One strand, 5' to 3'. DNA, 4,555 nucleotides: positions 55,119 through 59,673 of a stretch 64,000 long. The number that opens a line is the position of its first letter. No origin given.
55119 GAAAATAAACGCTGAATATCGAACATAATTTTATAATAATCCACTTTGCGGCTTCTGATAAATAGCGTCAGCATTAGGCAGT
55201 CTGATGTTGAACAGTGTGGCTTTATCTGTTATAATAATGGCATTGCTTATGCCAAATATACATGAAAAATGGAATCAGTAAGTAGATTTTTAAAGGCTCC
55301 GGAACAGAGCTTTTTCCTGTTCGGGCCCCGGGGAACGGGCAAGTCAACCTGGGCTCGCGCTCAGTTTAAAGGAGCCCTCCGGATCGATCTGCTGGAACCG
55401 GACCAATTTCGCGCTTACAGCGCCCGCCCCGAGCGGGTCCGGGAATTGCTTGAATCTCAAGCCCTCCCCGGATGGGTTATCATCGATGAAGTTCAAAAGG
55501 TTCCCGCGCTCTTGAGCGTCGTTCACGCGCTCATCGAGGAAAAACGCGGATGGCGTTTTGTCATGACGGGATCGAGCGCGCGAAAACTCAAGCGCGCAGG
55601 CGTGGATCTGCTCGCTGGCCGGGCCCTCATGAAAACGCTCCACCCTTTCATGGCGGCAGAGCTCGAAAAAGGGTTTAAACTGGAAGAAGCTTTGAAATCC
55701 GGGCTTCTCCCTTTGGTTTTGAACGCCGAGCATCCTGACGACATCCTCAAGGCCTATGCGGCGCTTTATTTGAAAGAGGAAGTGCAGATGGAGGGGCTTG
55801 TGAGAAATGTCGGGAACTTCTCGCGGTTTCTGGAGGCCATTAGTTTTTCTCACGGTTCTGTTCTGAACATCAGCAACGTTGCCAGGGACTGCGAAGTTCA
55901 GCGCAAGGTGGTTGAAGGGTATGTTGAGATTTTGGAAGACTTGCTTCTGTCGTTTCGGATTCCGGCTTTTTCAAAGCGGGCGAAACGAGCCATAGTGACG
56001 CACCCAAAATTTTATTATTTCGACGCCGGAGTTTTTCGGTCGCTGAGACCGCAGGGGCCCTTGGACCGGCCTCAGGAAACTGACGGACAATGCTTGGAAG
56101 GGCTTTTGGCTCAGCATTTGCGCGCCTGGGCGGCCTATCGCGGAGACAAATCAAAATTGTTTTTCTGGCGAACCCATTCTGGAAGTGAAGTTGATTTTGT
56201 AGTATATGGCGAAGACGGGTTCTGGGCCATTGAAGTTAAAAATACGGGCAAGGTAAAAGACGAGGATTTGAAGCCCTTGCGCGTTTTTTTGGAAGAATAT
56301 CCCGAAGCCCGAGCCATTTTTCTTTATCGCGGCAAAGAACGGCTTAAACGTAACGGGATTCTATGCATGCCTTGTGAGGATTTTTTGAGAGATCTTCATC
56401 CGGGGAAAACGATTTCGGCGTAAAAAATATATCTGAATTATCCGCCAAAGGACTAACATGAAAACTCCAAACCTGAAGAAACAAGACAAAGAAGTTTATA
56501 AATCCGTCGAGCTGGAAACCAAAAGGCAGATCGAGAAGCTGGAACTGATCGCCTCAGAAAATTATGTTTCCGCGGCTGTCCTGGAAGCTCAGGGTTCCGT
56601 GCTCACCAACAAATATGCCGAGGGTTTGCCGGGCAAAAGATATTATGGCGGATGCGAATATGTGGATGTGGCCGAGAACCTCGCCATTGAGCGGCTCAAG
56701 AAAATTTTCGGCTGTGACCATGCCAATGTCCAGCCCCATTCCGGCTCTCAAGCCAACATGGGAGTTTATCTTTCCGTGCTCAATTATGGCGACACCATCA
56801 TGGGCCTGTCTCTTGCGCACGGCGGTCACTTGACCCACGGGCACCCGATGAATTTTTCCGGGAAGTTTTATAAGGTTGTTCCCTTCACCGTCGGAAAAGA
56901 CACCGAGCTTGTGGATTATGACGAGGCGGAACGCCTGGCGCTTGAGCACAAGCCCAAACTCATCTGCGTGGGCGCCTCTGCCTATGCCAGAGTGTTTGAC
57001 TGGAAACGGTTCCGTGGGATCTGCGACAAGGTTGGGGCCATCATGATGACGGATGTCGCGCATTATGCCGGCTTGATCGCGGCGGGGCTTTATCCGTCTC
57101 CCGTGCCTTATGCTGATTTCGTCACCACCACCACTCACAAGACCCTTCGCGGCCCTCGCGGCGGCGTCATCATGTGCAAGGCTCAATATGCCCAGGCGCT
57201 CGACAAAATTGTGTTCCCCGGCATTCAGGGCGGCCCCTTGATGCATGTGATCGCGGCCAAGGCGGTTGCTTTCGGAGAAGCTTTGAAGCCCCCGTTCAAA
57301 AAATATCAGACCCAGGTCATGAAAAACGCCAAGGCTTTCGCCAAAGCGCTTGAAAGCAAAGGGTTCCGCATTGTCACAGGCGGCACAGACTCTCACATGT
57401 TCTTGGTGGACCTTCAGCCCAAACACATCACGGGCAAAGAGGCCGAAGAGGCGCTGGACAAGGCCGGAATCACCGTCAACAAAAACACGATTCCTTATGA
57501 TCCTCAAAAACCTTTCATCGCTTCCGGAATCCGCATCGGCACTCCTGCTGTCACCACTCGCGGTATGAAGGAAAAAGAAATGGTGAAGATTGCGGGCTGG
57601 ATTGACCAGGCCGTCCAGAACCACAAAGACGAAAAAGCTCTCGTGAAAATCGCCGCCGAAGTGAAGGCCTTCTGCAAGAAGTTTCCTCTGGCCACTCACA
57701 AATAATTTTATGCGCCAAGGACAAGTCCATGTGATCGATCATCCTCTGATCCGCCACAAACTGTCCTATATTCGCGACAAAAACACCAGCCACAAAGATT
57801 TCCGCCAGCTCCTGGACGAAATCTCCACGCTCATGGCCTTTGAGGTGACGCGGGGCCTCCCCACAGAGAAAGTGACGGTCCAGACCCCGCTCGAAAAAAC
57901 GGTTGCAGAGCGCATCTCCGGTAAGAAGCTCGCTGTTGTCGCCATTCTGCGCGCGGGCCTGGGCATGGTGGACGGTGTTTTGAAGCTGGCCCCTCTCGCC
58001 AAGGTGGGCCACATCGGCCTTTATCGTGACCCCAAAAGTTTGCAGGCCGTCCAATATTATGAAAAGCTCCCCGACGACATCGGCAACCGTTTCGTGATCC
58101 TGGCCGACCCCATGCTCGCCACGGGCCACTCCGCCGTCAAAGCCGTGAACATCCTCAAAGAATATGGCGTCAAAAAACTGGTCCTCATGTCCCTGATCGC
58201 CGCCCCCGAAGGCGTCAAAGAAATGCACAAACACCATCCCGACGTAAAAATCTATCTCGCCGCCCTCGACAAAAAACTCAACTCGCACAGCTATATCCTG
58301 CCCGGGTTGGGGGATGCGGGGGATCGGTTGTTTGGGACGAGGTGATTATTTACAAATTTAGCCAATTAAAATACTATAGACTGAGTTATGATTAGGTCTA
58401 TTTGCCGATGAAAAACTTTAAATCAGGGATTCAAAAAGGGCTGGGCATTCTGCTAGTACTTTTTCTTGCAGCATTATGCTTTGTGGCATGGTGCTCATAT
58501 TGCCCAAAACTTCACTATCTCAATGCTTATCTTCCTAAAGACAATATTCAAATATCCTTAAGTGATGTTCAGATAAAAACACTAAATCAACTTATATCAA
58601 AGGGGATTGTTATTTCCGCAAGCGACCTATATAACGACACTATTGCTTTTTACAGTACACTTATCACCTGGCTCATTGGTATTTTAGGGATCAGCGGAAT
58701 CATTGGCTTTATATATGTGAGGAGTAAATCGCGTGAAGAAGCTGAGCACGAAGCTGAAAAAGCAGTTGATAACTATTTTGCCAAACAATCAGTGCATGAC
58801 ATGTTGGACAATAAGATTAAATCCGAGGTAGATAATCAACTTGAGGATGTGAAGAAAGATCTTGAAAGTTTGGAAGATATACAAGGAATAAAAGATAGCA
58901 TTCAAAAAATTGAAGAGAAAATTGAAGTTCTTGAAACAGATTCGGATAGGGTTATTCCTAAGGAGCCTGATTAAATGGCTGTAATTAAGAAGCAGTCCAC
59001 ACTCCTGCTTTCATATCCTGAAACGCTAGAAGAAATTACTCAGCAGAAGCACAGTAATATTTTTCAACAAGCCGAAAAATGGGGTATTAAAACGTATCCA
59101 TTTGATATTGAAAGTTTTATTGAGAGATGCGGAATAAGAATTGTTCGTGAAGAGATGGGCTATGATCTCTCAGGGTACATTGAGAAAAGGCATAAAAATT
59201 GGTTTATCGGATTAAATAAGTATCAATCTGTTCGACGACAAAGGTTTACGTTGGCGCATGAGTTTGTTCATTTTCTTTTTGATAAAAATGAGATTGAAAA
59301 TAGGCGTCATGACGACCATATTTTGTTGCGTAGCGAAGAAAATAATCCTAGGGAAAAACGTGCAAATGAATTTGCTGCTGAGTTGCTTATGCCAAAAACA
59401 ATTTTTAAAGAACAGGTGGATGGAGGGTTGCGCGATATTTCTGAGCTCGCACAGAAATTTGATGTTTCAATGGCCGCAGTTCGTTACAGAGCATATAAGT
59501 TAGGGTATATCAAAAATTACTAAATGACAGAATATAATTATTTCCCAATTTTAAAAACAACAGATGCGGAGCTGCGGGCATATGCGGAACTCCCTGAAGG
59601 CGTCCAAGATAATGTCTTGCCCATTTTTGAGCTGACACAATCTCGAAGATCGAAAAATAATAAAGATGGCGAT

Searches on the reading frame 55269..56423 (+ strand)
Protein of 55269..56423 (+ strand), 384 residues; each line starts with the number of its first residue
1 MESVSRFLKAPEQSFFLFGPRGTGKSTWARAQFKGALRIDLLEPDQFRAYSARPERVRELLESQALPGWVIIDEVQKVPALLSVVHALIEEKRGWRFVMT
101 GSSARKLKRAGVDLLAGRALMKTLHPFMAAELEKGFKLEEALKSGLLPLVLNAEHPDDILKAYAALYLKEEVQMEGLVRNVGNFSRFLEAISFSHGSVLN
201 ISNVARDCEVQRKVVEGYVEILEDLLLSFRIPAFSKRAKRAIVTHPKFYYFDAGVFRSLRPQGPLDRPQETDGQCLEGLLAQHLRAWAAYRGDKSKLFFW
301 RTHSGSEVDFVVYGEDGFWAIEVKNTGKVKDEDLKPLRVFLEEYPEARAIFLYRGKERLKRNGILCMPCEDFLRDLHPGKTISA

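Call 68: search_protein_families(library=pfam, proteins=[window:55269-56423:+], max_evalue=0.0001)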
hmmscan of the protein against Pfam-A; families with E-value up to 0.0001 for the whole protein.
window:55269-56423:+ (384 aa): 2 families
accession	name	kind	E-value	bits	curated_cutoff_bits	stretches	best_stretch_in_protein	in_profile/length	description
PF13635.12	DUF4143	-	5.9e-33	114.3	28.1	1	171-325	3-159/160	Domain of unknown function (DUF4143)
PF13173.12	AAA_14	-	4.8e-20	72.3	27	1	15-132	5-128/129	AAA domain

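Call 69: search_protein_families(library=padloc, proteins=[window:55269-56423:+], max_evalue=0.001)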
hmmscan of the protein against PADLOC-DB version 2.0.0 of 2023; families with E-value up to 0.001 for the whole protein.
window:55269-56423:+ (384 aa): 7 families
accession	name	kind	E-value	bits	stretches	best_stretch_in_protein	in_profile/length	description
PDLC04790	PDC-S01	-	3.6e-54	182.1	2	140-369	176-414/422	-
PDLC04789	PDC-S01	-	1.1e-45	154.4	1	12-349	17-361/375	-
PDLC04787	PDC-S01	-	7.5e-27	92.2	1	17-374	32-407/412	-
PDLC04791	PDC-S01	-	3e-20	70.3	1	16-353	23-376/395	-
PDLC04786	PDC-S01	-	2.3e-12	44.4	1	243-352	303-410/439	-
PDLC04788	PDC-S01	-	4.5e-12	43.6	1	269-359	325-413/448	-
PDLC04792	PDC-S01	-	1e-10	38.8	2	266-355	330-414/452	-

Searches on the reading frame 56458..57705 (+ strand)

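Call 68: search_protein_families(library=pfam, proteins=[window:56458-57705:+], max_evalue=0.0001)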
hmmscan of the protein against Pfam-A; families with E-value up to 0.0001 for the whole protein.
window:56458-57705:+ (415 aa): 2 families
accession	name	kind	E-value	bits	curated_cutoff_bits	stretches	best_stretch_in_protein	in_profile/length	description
PF00464.25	SHMT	-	1.4e-167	557.8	27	1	6-382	1-399/399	Serine hydroxymethyltransferase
PF00155.27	Aminotran_1_2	-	8.2e-08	32.3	19.7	1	78-370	49-354/361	Aminotransferase class I and II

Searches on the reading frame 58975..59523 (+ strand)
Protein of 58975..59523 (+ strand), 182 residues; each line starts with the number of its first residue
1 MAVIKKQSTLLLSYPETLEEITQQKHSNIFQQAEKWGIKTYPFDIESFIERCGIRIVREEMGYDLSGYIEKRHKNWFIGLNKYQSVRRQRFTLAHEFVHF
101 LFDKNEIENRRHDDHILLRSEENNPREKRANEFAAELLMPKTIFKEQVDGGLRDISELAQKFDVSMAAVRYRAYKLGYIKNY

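Call 68: search_protein_families(library=pfam, proteins=[window:58975-59523:+], max_evalue=0.0001)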
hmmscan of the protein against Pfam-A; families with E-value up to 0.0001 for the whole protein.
window:58975-59523:+ (182 aa): 1 family
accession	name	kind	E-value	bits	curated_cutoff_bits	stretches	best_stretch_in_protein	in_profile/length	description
PF06114.19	Peptidase_M78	-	1.2e-25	90.1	22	1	50-173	2-122/123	IrrE N-terminal-like domain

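Call 69: search_protein_families(library=padloc, proteins=[window:58975-59523:+], max_evalue=0.001)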
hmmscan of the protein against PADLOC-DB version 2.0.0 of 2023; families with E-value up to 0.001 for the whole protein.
window:58975-59523:+ (182 aa): 17 families
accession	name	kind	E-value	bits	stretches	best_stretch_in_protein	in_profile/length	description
PDLC04141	capP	-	6.7e-31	105.6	1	34-176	14-153/242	capP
PDLC03945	RmrA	-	2.1e-17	61.4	1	48-180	165-297/394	-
PDLC03944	RmrA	-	5.3e-17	59.9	1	72-181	181-288/384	-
PDLC03954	RmrA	-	3e-16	57.3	1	21-180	136-294/380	-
PDLC03947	RmrA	-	6.3e-16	56.2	1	23-181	138-295/383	-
PDLC04776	PDC-M69B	-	1.2e-15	55.9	1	62-178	53-176/272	-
PDLC03949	RmrA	-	8.1e-15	52.5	1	35-180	133-269/363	-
PDLC03948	RmrA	-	2.5e-13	47.7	1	17-180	130-293/397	-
PDLC03952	RmrA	-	1.3e-12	45.3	1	46-180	175-306/395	-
PDLC03951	RmrA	-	1.9e-11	41.6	1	31-180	141-289/400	-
PDLC03953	RmrA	-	1.3e-10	39.1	1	77-180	196-287/373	-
PDLC03943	RmrA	-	1.6e-10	38.6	1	73-180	176-276/370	-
PDLC03946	RmrA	-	3.7e-10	37.1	1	34-182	133-273/357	-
PDLC03950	RmrA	-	2e-09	34.9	1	35-180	140-282/369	-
PDLC03956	RmrA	-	6.8e-08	30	1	34-179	146-289/399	-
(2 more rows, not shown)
